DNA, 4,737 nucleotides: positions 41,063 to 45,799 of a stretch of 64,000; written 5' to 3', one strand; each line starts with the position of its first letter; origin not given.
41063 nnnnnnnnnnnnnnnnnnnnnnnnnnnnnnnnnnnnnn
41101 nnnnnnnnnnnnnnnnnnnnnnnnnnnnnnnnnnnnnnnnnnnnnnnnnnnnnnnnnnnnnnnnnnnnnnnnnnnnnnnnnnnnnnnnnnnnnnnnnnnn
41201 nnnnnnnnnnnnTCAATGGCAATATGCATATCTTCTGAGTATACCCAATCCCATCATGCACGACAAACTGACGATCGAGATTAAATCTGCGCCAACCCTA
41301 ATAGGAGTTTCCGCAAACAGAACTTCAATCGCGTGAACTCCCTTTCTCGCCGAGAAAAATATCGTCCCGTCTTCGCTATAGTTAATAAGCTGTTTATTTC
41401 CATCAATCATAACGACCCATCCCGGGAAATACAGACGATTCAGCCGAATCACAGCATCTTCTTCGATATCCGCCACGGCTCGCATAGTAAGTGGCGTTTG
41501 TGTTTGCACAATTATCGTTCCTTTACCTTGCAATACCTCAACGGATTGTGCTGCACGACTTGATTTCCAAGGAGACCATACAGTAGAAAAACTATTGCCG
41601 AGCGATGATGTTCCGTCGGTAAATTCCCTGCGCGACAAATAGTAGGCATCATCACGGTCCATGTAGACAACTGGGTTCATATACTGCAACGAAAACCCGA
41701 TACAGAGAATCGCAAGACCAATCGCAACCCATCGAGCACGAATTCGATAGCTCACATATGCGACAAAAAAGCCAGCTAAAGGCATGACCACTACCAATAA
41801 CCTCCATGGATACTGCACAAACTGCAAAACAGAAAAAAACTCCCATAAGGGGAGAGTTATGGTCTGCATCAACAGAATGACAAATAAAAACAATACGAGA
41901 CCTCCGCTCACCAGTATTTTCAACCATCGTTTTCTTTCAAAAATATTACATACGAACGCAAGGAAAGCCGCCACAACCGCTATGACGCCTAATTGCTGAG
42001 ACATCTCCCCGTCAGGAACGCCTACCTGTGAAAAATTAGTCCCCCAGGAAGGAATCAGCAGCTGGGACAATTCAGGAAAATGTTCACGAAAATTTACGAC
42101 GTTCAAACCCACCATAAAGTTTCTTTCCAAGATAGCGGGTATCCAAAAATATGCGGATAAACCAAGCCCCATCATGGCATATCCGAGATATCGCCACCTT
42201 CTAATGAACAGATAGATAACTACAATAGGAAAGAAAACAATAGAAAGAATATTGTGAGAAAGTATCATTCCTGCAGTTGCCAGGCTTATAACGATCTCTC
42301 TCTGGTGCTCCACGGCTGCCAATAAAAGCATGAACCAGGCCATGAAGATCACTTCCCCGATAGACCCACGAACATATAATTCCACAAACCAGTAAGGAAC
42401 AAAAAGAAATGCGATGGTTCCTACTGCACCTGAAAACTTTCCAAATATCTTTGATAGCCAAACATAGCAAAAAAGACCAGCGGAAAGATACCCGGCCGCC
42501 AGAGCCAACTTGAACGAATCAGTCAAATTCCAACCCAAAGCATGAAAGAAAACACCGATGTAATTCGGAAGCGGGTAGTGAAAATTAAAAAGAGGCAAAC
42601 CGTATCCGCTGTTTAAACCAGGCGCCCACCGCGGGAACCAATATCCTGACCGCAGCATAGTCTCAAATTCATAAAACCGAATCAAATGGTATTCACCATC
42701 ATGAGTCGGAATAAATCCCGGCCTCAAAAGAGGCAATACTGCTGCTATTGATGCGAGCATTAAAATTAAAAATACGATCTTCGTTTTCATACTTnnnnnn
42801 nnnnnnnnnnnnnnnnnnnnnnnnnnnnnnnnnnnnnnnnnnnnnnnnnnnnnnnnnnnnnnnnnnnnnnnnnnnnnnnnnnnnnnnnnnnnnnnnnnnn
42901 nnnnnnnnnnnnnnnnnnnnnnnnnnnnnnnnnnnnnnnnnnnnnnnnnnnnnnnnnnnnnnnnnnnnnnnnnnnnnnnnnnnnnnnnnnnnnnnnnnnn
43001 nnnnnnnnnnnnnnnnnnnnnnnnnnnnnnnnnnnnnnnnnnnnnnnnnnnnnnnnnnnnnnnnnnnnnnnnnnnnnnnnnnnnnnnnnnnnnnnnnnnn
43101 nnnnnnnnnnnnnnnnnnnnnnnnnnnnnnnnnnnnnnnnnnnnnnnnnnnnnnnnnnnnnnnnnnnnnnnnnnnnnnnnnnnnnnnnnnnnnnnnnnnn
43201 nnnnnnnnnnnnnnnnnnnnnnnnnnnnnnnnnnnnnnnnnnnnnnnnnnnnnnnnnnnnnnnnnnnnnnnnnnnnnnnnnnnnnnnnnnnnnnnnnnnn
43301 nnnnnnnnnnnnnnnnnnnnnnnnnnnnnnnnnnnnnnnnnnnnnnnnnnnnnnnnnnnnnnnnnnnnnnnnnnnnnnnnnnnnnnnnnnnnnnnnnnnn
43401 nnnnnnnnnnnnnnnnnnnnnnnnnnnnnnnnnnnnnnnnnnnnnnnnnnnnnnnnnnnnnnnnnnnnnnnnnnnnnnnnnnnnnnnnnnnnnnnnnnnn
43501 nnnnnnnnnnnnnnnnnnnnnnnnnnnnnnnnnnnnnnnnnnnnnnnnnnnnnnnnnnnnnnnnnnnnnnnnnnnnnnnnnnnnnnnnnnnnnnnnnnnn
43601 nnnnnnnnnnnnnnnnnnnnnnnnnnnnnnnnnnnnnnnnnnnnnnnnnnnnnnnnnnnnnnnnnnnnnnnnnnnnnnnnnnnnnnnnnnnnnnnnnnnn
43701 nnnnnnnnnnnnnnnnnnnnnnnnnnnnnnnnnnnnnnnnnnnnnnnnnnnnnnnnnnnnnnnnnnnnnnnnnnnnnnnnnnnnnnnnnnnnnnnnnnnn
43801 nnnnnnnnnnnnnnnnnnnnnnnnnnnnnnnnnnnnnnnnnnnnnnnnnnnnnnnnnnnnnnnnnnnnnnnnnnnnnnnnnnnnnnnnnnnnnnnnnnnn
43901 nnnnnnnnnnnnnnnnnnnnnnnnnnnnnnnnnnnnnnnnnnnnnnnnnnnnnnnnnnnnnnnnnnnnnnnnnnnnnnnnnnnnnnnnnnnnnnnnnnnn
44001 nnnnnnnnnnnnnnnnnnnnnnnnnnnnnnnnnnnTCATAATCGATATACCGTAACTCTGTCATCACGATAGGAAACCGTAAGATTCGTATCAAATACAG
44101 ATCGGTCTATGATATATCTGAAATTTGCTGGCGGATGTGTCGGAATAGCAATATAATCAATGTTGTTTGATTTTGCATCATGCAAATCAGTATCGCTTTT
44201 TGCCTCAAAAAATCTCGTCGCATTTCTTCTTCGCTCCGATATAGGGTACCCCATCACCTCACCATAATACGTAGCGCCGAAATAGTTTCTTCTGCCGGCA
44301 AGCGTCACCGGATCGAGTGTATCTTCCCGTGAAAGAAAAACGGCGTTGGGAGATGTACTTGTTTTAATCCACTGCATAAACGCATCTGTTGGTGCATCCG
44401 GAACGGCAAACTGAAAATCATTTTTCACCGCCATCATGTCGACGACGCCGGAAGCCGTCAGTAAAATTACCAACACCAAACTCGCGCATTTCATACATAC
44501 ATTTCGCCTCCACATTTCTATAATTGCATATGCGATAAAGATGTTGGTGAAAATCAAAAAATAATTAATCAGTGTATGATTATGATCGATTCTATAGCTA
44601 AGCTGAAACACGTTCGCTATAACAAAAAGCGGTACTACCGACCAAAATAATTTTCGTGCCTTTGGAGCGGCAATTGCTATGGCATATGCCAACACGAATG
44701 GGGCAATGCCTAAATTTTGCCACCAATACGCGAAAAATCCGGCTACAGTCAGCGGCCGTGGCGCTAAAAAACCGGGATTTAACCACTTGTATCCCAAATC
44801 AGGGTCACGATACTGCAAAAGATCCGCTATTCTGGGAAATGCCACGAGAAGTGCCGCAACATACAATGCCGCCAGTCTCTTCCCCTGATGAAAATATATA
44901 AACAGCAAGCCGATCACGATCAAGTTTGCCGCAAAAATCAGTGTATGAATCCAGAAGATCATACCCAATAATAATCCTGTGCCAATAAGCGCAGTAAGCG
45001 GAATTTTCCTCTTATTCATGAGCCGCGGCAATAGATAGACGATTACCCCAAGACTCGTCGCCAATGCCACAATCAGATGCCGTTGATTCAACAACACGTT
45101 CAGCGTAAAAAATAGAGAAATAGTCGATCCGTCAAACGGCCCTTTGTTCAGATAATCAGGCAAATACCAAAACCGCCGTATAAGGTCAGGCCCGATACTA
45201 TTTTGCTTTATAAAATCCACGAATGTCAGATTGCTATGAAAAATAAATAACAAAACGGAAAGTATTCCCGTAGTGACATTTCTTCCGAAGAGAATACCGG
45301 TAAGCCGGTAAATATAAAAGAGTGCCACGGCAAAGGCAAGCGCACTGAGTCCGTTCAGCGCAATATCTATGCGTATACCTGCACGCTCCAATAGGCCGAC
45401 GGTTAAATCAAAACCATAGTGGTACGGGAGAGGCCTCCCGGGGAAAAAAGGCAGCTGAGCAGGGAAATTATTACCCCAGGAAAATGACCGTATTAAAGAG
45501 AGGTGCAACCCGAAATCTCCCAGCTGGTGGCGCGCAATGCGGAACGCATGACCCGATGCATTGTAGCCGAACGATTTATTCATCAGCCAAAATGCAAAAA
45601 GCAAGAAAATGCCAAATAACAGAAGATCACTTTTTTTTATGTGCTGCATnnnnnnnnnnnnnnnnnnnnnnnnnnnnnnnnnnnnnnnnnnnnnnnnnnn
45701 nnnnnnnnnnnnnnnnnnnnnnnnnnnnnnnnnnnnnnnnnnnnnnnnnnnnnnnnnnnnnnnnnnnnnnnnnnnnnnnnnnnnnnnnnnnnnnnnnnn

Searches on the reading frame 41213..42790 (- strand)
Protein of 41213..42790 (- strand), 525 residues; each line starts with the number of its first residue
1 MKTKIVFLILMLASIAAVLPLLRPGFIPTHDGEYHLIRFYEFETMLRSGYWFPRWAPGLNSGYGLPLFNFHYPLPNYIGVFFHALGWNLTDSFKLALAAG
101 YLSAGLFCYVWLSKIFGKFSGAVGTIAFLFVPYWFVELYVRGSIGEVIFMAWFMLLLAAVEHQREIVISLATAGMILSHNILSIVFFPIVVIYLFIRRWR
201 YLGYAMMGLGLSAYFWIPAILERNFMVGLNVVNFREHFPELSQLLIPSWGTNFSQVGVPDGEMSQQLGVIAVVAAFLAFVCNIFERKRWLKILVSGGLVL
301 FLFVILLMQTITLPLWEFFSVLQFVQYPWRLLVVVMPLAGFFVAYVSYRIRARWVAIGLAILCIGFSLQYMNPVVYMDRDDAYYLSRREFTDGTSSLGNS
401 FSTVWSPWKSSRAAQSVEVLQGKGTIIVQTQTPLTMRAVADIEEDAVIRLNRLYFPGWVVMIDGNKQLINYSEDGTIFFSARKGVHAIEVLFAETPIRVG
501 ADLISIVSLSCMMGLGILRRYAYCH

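Call 32: search_protein_families(library=pfam, proteins=[window:41213-42790:-], max_evalue=0.00001)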
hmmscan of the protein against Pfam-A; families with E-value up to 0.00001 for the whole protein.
window:41213-42790:- (525 aa): 0 families

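Call 53: search_protein_families(library=pfam, proteins=[window:41213-42790:-], max_evalue=1)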
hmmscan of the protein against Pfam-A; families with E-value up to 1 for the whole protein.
window:41213-42790:- (525 aa): 1 family
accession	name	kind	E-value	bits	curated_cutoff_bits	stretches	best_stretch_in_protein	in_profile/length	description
PF17204.8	Sid-5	-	0.0031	18.1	27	1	163-198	13-48/76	Sid-5 family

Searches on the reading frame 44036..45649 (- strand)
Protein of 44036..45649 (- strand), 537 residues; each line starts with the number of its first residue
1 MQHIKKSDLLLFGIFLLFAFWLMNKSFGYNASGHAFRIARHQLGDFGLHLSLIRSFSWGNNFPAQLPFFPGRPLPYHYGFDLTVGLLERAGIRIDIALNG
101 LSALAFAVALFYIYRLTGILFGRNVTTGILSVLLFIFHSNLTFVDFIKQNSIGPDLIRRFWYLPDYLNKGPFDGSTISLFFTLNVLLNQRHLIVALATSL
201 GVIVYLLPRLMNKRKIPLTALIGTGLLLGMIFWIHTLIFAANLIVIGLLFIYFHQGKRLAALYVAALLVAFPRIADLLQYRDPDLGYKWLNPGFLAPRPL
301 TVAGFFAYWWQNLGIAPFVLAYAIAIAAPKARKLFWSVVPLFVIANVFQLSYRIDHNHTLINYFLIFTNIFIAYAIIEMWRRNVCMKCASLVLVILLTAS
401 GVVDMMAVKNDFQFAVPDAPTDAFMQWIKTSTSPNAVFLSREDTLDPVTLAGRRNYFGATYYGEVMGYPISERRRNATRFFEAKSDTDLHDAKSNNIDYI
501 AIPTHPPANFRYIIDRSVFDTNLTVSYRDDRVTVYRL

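Call 32: search_protein_families(library=pfam, proteins=[window:44036-45649:-], max_evalue=0.00001)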
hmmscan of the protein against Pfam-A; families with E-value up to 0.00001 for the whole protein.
window:44036-45649:- (537 aa): 0 families

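Call 53: search_protein_families(library=pfam, proteins=[window:44036-45649:-], max_evalue=1)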
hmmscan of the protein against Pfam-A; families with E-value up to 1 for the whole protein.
window:44036-45649:- (537 aa): 3 families
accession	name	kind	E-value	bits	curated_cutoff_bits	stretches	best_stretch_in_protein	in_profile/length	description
PF10034.15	Dpy19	-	0.0013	17.4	27.2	1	371-457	461-546/653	Q-cell neuroblast polarisation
PF20604.3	DUF6798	-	0.11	12.6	26.9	1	423-443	5-25/61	Domain of unknown function (DUF6798)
PF19365.4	DUF5941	-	0.58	10.4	27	1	306-357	54-108/208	Family of unknown function (DUF5941)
